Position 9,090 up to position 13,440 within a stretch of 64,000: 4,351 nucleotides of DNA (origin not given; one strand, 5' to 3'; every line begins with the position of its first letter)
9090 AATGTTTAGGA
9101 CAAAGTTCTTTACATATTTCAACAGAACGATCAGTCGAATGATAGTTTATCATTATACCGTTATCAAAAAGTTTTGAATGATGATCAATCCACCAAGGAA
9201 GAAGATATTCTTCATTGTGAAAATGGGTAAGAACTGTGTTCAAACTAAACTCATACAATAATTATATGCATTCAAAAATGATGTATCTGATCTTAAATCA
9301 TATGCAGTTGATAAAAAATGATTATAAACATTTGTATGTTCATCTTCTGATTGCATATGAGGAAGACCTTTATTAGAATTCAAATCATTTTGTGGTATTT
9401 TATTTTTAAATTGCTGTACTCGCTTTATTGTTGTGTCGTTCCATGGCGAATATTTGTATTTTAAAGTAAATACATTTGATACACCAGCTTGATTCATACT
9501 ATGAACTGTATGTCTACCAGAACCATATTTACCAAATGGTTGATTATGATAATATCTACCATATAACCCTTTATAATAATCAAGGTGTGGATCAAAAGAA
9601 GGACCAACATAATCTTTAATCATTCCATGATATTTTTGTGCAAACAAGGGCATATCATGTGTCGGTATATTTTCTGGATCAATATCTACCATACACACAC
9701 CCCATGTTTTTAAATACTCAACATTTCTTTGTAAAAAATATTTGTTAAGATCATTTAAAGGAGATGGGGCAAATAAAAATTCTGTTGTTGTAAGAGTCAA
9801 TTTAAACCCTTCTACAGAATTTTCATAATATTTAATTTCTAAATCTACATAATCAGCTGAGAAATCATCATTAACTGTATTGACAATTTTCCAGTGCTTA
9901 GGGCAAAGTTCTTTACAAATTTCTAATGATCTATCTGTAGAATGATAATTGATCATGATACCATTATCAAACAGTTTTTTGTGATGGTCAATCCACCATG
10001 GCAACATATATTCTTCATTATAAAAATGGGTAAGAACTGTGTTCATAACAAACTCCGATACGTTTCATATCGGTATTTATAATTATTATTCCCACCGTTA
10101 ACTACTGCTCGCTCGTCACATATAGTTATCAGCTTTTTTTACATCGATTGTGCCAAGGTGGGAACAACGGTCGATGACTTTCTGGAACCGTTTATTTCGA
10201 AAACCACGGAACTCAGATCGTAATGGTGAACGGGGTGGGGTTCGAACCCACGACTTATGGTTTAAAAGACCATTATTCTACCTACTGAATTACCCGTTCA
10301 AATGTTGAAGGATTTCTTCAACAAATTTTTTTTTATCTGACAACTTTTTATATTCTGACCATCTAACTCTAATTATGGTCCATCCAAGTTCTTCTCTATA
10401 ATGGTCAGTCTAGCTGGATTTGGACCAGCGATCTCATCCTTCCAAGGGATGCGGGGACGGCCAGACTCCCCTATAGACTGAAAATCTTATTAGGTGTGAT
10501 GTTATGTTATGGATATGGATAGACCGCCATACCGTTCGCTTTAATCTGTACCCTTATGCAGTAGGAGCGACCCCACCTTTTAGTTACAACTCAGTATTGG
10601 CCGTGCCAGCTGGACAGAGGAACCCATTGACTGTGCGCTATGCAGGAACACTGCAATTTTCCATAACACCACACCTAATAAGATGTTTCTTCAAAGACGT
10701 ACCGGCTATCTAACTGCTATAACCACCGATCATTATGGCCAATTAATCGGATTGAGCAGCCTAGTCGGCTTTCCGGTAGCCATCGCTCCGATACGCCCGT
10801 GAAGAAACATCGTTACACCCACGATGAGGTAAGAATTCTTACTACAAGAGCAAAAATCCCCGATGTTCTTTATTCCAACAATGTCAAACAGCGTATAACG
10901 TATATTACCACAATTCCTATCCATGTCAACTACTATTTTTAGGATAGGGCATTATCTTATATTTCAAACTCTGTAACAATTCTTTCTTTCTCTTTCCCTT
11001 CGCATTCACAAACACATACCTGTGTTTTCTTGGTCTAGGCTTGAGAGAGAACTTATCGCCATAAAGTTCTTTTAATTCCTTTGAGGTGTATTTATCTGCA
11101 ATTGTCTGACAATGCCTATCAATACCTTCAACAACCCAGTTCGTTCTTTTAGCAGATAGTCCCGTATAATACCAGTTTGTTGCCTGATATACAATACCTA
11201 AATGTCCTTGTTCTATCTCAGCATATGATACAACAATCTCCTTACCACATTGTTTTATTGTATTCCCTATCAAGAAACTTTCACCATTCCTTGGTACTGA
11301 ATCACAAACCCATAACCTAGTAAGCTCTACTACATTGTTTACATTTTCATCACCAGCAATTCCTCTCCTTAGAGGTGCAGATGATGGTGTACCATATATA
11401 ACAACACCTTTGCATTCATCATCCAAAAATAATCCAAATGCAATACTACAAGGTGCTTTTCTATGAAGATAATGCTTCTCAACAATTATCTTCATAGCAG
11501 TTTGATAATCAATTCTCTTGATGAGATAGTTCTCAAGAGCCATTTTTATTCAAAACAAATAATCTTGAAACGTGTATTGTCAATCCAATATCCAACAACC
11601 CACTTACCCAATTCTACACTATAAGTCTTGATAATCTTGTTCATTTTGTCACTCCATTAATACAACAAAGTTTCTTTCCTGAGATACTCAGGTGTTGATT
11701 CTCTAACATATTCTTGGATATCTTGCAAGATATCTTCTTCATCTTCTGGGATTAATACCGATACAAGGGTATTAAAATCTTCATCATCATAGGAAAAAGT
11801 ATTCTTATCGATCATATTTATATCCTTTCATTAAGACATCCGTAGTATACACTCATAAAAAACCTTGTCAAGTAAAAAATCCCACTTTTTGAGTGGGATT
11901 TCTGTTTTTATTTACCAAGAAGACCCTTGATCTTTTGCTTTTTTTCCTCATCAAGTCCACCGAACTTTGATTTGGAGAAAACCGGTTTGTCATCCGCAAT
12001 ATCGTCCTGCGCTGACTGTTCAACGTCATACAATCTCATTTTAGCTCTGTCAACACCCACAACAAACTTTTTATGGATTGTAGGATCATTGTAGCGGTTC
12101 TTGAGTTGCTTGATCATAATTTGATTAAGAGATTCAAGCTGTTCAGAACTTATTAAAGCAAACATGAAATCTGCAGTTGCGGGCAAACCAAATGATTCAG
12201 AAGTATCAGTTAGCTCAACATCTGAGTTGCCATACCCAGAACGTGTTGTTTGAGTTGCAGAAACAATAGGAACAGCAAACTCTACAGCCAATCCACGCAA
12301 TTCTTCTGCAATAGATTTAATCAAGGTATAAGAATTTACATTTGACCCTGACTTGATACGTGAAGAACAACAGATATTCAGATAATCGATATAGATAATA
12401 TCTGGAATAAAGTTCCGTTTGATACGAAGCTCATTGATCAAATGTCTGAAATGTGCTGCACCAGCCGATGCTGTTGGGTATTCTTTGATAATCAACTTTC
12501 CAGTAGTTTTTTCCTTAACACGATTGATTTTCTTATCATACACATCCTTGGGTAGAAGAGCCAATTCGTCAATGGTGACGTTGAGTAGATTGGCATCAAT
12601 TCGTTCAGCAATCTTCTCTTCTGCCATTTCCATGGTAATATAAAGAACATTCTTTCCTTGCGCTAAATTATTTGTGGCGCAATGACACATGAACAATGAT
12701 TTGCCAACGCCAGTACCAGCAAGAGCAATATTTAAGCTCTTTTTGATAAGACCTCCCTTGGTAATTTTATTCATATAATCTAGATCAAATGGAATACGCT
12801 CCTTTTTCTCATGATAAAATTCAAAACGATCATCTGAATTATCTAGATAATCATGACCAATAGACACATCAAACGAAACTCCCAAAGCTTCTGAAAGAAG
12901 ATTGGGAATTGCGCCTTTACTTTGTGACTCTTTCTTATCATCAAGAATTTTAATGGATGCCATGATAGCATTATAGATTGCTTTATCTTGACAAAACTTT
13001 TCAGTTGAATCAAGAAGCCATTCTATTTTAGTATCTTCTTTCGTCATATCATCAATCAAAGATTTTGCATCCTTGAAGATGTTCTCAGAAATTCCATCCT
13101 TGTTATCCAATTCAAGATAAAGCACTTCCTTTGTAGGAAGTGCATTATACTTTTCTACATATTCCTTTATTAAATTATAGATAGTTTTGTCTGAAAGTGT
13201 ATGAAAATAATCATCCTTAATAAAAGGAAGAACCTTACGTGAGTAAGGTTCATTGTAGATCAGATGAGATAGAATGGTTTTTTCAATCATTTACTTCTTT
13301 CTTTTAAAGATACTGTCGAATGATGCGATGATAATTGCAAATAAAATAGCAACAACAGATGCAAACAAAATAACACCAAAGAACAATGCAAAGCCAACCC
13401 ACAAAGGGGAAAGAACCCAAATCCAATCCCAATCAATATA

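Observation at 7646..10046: Tandem triplication of a glycosyltransferase-like gene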

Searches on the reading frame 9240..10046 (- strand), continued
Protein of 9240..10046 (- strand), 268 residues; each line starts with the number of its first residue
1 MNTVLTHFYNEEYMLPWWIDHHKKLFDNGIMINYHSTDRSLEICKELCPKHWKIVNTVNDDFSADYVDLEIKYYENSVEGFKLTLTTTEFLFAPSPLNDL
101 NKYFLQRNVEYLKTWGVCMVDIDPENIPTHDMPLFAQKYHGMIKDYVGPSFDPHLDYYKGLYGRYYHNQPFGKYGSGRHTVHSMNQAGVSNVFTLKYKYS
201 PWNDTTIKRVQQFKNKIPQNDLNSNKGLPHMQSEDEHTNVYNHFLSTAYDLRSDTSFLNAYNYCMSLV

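Call 52: search_protein_families(library=ncbifam, proteins=[window:9240-10046:-, L064:11941-12714:-, L064:10884-11981:-, L064:9648-10880:-, L064:8728-9651:-, L064:12824-13606:-], max_evalue=0.001)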
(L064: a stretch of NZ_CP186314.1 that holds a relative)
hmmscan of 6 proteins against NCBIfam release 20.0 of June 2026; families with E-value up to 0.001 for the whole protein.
window:9240-10046:- (268 aa): 0 families

L064:11941-12714:- (258 aa): 25 families
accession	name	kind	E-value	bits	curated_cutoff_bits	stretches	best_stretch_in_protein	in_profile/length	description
TIGR02623.1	G1P_cyt_trans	equivalog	1.2e-144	480.3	300.25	1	4-258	1-255/255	glucose-1-phosphate cytidylyltransferase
TIGR03992.1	Arch_glmU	subfamily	4.7e-26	91.6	292.1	1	4-234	1-213/393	bifunctional sugar-1-phosphate nucleotidylyltransferase/acetyltransferase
NF049965.1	GlMnHpPGnyltfHddC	equivalog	2.5e-21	76.3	300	2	4-74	1-71/221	D-glycero-D-manno-heptose 1-phosphate guanosyltransferase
NF052502.1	man1P_GTase_Rv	exception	7.1e-19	67.9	440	2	107-239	83-221/352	mannose-1-phosphate guanylyltransferase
NF045761.1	NAMPUrTaseMurU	equivalog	1.3e-17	64.5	250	2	4-66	1-63/226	N-acetylmuramate alpha-1-phosphate uridylyltransferase MurU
NF041313.1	UDPGP_AglF_Halo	equivalog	4e-16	59.2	400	1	4-67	1-64/234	UTP--glucose-1-phosphate uridylyltransferase AglF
NF041173.1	Sug_nt_acttase_Thmprot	equivalog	1e-15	57.6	600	1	4-233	1-212/405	bifunctional sugar-1-phosphate nucleotidylyltransferase/acetyltransferase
TIGR01208.1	rmlA_long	equivalog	1.2e-15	57.3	320.25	2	5-68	1-65/353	glucose-1-phosphate thymidylyltransferase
NF041135.1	IPPtranDIPPsyn_Thcocales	equivalog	2.3e-13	49.9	580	1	4-71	1-65/419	bifunctional L-myo-inositol-1-phosphate cytidylyltransferase/CDP-L-myo-inositol myo-inositolphosphotransferase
TIGR01099.1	galU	equivalog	2.3e-12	47.1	326.8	1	4-229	2-246/261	UTP--glucose-1-phosphate uridylyltransferase GalU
NF003670.0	PRK05293.1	equivalog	6.9e-09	35.1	470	1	2-239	3-249/382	glucose-1-phosphate adenylyltransferase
TIGR02091.1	glgC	equivalog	1e-07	31.4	424.9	1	5-238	2-249/364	glucose-1-phosphate adenylyltransferase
TIGR01173.1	glmU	equivalog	4.8e-07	29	366.85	1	4-89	1-79/452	bifunctional UDP-N-acetylglucosamine diphosphorylase/glucosamine-1-phosphate N-acetyltransferase GlmU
NF045665.1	NTPtran_DVU1551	equivalog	1.5e-06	27.5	315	1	4-71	1-63/359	DVU_1551 family NTP transferase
NF001947.0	PRK00725.1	subfamily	2.2e-06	26.7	470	1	3-222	16-228/426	glucose-1-phosphate adenylyltransferase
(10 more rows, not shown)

L064:10884-11981:- (366 aa): 19 families
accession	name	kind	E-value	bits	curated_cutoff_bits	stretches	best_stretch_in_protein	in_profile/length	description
TIGR02622.1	CDP_4_6_dhtase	equivalog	2e-148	494.2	278.45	1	21-363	1-351/352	CDP-glucose 4,6-dehydratase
TIGR01181.1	dTDP_gluc_dehyt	equivalog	3.3e-37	128.3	365.1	1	27-346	2-314/321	dTDP-glucose 4,6-dehydratase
TIGR01179.1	galE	equivalog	1.2e-26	93.3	262.3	2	26-209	1-178/332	UDP-glucose 4-epimerase GalE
TIGR04180.1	EDH_00030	hypoth_equivalog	2.7e-26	92.3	475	1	27-330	1-296/297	NAD-dependent 4,6-dehydratase LegB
NF007582.0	PRK10217.1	equivalog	8.1e-21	74.5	698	1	25-344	2-332/355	dTDP-glucose 4,6-dehydratase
TIGR01472.1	gmd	equivalog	2.8e-17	63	415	1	25-191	1-173/342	GDP-mannose 4,6-dehydratase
NF007490.0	PRK10084.1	subfamily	5.9e-17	61.7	649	1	26-358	2-350/361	dTDP-glucose 4,6-dehydratase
NF007956.0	PRK10675.1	subfamily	9.7e-14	51.2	394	1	26-349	2-335/338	UDP-glucose 4-epimerase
NF042423.1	oxyalk_red_Shew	equivalog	8.6e-13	48.1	580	1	25-188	9-160/331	2-alkyl-3-oxoalkanoate reductase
TIGR01214.1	rmlD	equivalog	1.8e-12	47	224.05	1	26-200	1-151/285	dTDP-4-dehydrorhamnose reductase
TIGR03466.1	HpnA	hypoth_equivalog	1.9e-11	43.5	367.65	1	26-183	2-151/327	hopanoid-associated sugar epimerase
TIGR04130.1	FnlA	equivalog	4.4e-11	42.3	730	1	23-151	3-129/337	UDP-N-acetylglucosamine 4,6-dehydratase/5-epimerase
TIGR03589.1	PseB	equivalog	1.4e-09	37.4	407.75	1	22-151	2-129/324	UDP-N-acetylglucosamine 4,6-dehydratase (inverting)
NF042422.1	oxyalk_red_OleD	equivalog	3.2e-09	36.6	580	1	26-181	2-147/329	2-alkyl-3-oxoalkanoate reductase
NF041015.1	UDPsulfquin_syn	equivalog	9.8e-08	31.3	575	1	70-139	64-136/384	UDP-sulfoquinovose synthase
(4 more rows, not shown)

L064:9648-10880:- (411 aa): 3 families
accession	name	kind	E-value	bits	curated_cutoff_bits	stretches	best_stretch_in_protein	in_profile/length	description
TIGR02072.1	BioC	equivalog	2e-05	24.5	184.95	1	100-244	31-178/244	malonyl-ACP O-methyltransferase BioC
TIGR01983.1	UbiG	equivalog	0.00012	21.4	102.95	1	100-198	46-151/228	bifunctional 2-polyprenyl-6-hydroxyphenol methylase/3-demethylubiquinol 3-O-methyltransferase UbiG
TIGR02081.1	metW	equivalog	0.00079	19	189.5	0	102-182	12-94/194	methionine biosynthesis protein MetW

L064:8728-9651:- (308 aa): 26 families (the best 25 are shown)
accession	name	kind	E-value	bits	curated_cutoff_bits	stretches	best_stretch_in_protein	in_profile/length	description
TIGR01181.1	dTDP_gluc_dehyt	equivalog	3.2e-26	92.2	365.1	1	4-298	1-313/321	dTDP-glucose 4,6-dehydratase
TIGR01179.1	galE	equivalog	1.4e-20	73.4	262.3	1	4-299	1-328/332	UDP-glucose 4-epimerase GalE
TIGR04180.1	EDH_00030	hypoth_equivalog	3e-20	72.5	475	1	5-254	1-265/297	NAD-dependent 4,6-dehydratase LegB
TIGR02197.1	heptose_epim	equivalog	9.7e-16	57.8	274.6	1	5-295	1-312/316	ADP-glyceromanno-heptose 6-epimerase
NF007490.0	PRK10084.1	subfamily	2.5e-15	56.4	649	1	131-298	161-336/361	dTDP-glucose 4,6-dehydratase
NF047922.1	GDPFucSynFcl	equivalog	8.9e-15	54.9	500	1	167-297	164-302/308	GDP-L-fucose synthase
NF007582.0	PRK10217.1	equivalog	2.5e-12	46.6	698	1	134-296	157-331/355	dTDP-glucose 4,6-dehydratase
TIGR01777.1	yfcH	hypoth_equivalog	2.7e-12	46.9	207.35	2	195-253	190-249/292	TIGR01777 family oxidoreductase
NF008360.0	PRK11150.1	equivalog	7.4e-10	38.5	452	1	109-249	112-258/310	ADP-glyceromanno-heptose 6-epimerase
TIGR02622.1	CDP_4_6_dhtase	equivalog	5.5e-09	35.6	278.45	1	3-307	5-341/352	CDP-glucose 4,6-dehydratase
NF058621.1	DiazavRedAvaA7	equivalog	1.2e-07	31.7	400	1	4-233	2-236/304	3-diazoavenalumate denitrifying reductase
NF007956.0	PRK10675.1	subfamily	3.3e-07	29.8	394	0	4-37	2-35/338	UDP-glucose 4-epimerase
TIGR03466.1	HpnA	hypoth_equivalog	5e-07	28.9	367.65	1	4-36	2-34/327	hopanoid-associated sugar epimerase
NF047420.2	EF_P_mod_YmfI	equivalog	3.2e-06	27.1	238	1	5-40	2-37/236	elongation factor P 5-aminopentanone reductase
NF006532.0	PRK09009.1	equivalog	1.7e-05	24.6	330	1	4-62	2-64/235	SDR family oxidoreductase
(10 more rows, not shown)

L064:12824-13606:- (261 aa): 0 families

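Call 62: search_protein_families(library=pfam, proteins=[L028:2555-3373:+, L028:3526-4356:+, L028:4842-5579:+, L028:5841-6773:+, L028:6754-8010:+, L028:8951-9814:-, L028:9787-12270:-, L028:12231-13022:-, L064:3654-4730:+, L078:6690-7796:+], max_evalue=0.0001)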
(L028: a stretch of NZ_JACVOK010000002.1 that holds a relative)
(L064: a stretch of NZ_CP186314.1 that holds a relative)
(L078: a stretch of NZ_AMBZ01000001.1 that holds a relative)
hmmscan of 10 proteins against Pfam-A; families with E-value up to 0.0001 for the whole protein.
L028:2555-3373:+ (273 aa): 1 family
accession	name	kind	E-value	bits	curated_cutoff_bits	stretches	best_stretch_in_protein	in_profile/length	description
PF00669.25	Flagellin_N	-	4.1e-13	50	26.6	1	17-143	7-137/139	Bacterial flagellin N-terminal helical region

L028:3526-4356:+ (277 aa): 1 family
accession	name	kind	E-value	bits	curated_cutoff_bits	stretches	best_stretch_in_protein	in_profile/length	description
PF00669.25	Flagellin_N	-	9.5e-14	52.1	26.6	1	21-147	11-137/139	Bacterial flagellin N-terminal helical region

L028:4842-5579:+ (246 aa): 10 families
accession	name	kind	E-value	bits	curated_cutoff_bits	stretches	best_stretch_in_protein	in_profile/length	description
PF07719.23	TPR_2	-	3.8e-15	55.1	27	1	80-111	2-33/34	Tetratricopeptide repeat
PF00515.34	TPR_1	-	6.7e-15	54.6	27.8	1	80-112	2-34/34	Tetratricopeptide repeat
PF14559.12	TPR_19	-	4.1e-14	53.1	25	1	24-82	4-62/68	Tetratricopeptide repeat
PF13181.12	TPR_8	-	8.7e-14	50.9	25.7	1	81-111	3-33/34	Tetratricopeptide repeat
PF13414.12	TPR_11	-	3.9e-13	49.3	26.8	0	93-124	8-39/42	TPR repeat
PF13431.12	TPR_17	-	7.9e-13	48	24.4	0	68-99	2-33/34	Tetratricopeptide repeat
PF23914.1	TPR_CcmH_CycH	-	2.1e-09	37.8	42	1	34-145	5-119/158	Cytochrome c-type biogenesis protein H TPR domain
PF12895.13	ANAPC3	-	2.9e-07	31.1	27.2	0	58-137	2-80/82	Anaphase-promoting complex, cyclosome, subunit 3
PF13428.12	TPR_14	-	2.7e-06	28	23.5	0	81-121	3-43/44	Tetratricopeptide repeat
PF13432.12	TPR_16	-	6.6e-05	23.7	32.7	0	94-145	12-63/65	Tetratricopeptide repeat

L028:5841-6773:+ (311 aa): 2 families
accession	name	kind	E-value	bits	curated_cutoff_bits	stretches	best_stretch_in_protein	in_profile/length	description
PF01370.27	Epimerase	-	1.2e-17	64.6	20.9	1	22-223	1-217/240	NAD dependent epimerase/dehydratase family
PF16363.11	GDP_Man_Dehyd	-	5.5e-12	46.2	27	1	23-231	1-237/332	GDP-mannose 4,6 dehydratase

L028:6754-8010:+ (419 aa): 8 families
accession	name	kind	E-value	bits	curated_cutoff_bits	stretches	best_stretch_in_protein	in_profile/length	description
PF13489.12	Methyltransf_23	-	1e-17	64.8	27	1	101-240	20-163/164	Methyltransferase domain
PF08484.17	Methyltransf_14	-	9.3e-15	55.2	23.5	1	280-406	28-156/160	C-methyltransferase C-terminal domain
PF08421.16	Methyltransf_13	-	5.2e-14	52.6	31.3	1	14-73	1-62/62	Putative zinc binding domain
PF08242.18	Methyltransf_12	-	6.5e-10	40.1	30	1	108-196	1-98/98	Methyltransferase domain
PF08241.18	Methyltransf_11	-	1.4e-09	38.8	21.2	1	108-198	1-95/95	Methyltransferase domain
PF13649.12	Methyltransf_25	-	2e-06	28.8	27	1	107-194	1-97/97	Methyltransferase domain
PF07021.18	MetW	-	7e-05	23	21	0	95-185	5-97/193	Methionine biosynthesis protein MetW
PF13847.12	Methyltransf_31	-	7.4e-05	22.9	27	0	107-201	7-112/145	Methyltransferase domain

L028:8951-9814:- (288 aa): 1 family
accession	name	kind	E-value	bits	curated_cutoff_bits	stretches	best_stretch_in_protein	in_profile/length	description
PF18922.5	DUF5672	-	2.8e-19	69.8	24.4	1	60-199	4-162/164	Protein of unknown function (DUF5672)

L028:9787-12270:- (828 aa): 27 families (the best 25 are shown)
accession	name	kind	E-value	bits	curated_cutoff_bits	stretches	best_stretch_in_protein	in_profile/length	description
PF00515.34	TPR_1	-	4.7e-87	283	27.8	6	332-365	1-34/34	Tetratricopeptide repeat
PF13414.12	TPR_11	-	1e-86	284.8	26.8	9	238-278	2-42/42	TPR repeat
PF07719.23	TPR_2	-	1.1e-69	225.3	27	4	332-365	1-34/34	Tetratricopeptide repeat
PF13181.12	TPR_8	-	3.1e-62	201.9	25.7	3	265-297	2-34/34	Tetratricopeptide repeat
PF13431.12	TPR_17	-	2.1e-56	184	24.4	1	117-148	2-33/34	Tetratricopeptide repeat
PF13424.12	TPR_12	-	1.4e-47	160.2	30.1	4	130-191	5-74/77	Tetratricopeptide repeat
PF13432.12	TPR_16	-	5e-42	142.3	32.7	3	30-93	1-64/65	Tetratricopeptide repeat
PF13371.12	TPR_9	-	2.7e-32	111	35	0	276-328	7-59/73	Tetratricopeptide repeat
PF14559.12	TPR_19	-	2.1e-30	105.3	25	1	241-301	2-61/68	Tetratricopeptide repeat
PF13428.12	TPR_14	-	2.9e-29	99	23.5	0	273-305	10-42/44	Tetratricopeptide repeat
PF13174.12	TPR_6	-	1.7e-24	85.1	26.3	0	30-58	4-32/33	Tetratricopeptide repeat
PF13374.12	TPR_10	-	5e-20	71.3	27.5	0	368-395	4-31/42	Tetratricopeptide repeat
PF13176.12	TPR_7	-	1.2e-17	62.9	27.9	0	269-296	4-31/36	Tetratricopeptide repeat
PF12569.14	NatA_aux_su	-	5.7e-13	49.1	33.3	0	276-327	204-255/515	N-terminal acetyltransferase A, auxiliary subunit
PF23914.1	TPR_CcmH_CycH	-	1.3e-12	48.2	42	0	43-91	104-152/158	Cytochrome c-type biogenesis protein H TPR domain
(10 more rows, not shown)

L028:12231-13022:- (264 aa): 1 family
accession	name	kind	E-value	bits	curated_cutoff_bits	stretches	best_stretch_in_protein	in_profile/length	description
PF01311.25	Bac_export_1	-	8.4e-70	235.4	27.8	1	21-251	3-228/230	Bacterial export proteins, family 1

L064:3654-4730:+ (359 aa): 1 family
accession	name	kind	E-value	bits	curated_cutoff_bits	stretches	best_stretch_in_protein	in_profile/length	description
PF10282.15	Lactonase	-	3.7e-135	451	21.7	1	15-356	2-344/344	Lactonase, 7-bladed beta-propeller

L078:6690-7796:+ (369 aa): 3 families
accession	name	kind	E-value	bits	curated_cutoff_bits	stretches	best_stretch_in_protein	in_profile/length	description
PF14606.12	Lipase_GDSL_3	-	8.8e-43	147.1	27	1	183-362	2-178/178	GDSL-like Lipase/Acylhydrolase family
PF14607.12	GxDLY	-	7.8e-31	107.3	27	1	28-171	2-144/146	N-terminus of Esterase_SGNH_hydro-type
PF13472.12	Lipase_GDSL_2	-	2.3e-06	28.7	32.9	1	188-349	2-175/178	GDSL-like Lipase/Acylhydrolase family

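Call 69: search_dna_similar(query=P0076, collection=phages, mode=protein, max_evalue=0.01, max_rows=20)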
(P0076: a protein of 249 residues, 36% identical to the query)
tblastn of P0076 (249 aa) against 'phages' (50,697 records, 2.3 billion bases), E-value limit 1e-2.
No match.

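Call 87: search_protein_families(library=padloc, proteins=[window:9240-10046:-], max_evalue=0.001)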
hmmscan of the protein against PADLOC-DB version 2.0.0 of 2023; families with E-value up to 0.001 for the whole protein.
window:9240-10046:- (268 aa): 0 families

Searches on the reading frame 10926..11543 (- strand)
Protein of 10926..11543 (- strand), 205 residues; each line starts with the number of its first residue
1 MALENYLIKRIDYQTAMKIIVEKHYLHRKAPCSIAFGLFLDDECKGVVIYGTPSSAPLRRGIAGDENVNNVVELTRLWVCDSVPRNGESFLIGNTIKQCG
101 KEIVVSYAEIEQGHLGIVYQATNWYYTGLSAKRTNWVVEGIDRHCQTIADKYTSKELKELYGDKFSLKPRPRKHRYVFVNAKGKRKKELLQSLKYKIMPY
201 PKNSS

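Call 12: search_protein_families(library=pfam, proteins=[window:10926-11543:-], max_evalue=0.01)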
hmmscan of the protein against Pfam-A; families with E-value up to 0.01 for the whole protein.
window:10926-11543:- (205 aa): 1 family
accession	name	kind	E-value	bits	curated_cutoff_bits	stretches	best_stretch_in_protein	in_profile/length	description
PF25680.1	Mom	-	2.5e-43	148.5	27.1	1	6-202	2-202/202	Mom protein family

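Call 13: search_protein_families(library=phrogs, proteins=[window:10926-11543:-], max_evalue=0.001)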
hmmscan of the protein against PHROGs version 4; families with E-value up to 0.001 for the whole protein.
window:10926-11543:- (205 aa): 1 family
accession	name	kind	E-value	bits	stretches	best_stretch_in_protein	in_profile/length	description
phrog_1384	-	other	8.3e-52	177.1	1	2-204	17-220/245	Mom-like DNA modification protein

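Call 87: search_protein_families(library=padloc, proteins=[window:10926-11543:-], max_evalue=0.001)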
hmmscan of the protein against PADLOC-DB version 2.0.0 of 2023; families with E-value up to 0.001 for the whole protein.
window:10926-11543:- (205 aa): 0 families

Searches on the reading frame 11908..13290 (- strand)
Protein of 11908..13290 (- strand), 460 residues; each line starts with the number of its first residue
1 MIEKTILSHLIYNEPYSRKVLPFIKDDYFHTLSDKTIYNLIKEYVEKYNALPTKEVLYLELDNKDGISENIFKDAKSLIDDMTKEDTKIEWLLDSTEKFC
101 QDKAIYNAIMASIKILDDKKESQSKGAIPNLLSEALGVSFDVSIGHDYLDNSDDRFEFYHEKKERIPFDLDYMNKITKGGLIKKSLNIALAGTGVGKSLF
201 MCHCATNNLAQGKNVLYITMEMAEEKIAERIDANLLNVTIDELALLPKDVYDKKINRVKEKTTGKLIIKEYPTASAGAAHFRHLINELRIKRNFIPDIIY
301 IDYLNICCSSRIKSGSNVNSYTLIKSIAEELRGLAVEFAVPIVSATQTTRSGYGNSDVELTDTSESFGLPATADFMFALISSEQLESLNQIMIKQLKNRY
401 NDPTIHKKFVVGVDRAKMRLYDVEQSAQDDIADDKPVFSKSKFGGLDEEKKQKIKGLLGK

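Call 12: search_protein_families(library=pfam, proteins=[window:11908-13290:-], max_evalue=0.01)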
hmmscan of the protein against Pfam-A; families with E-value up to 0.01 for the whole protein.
window:11908-13290:- (460 aa): 3 families
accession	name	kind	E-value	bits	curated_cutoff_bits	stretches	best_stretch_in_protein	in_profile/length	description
PF03796.21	DnaB_C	-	8.3e-18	65.1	27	1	169-386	5-218/255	DnaB-like helicase C terminal domain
PF06745.19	ATPase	-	1.8e-06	27.9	26.6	1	171-234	6-70/231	KaiC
PF13481.12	AAA_25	-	1.8e-05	24.9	27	1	157-304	6-152/195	AAA domain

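Call 13: search_protein_families(library=phrogs, proteins=[window:11908-13290:-], max_evalue=0.001)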
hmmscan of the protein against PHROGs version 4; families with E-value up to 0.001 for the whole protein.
window:11908-13290:- (460 aa): 3 families
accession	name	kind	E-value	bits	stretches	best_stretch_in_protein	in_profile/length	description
phrog_19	-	DNA, RNA and nucleotide metabolism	3.5e-124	416.9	1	1-445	162-595/621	DnaB-like replicative helicase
phrog_239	-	DNA, RNA and nucleotide metabolism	1.7e-24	87.8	1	153-434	327-610/801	DNA primase/helicase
phrog_243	-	DNA, RNA and nucleotide metabolism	4.5e-13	49.8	1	178-425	29-270/273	DnaB-like replicative helicase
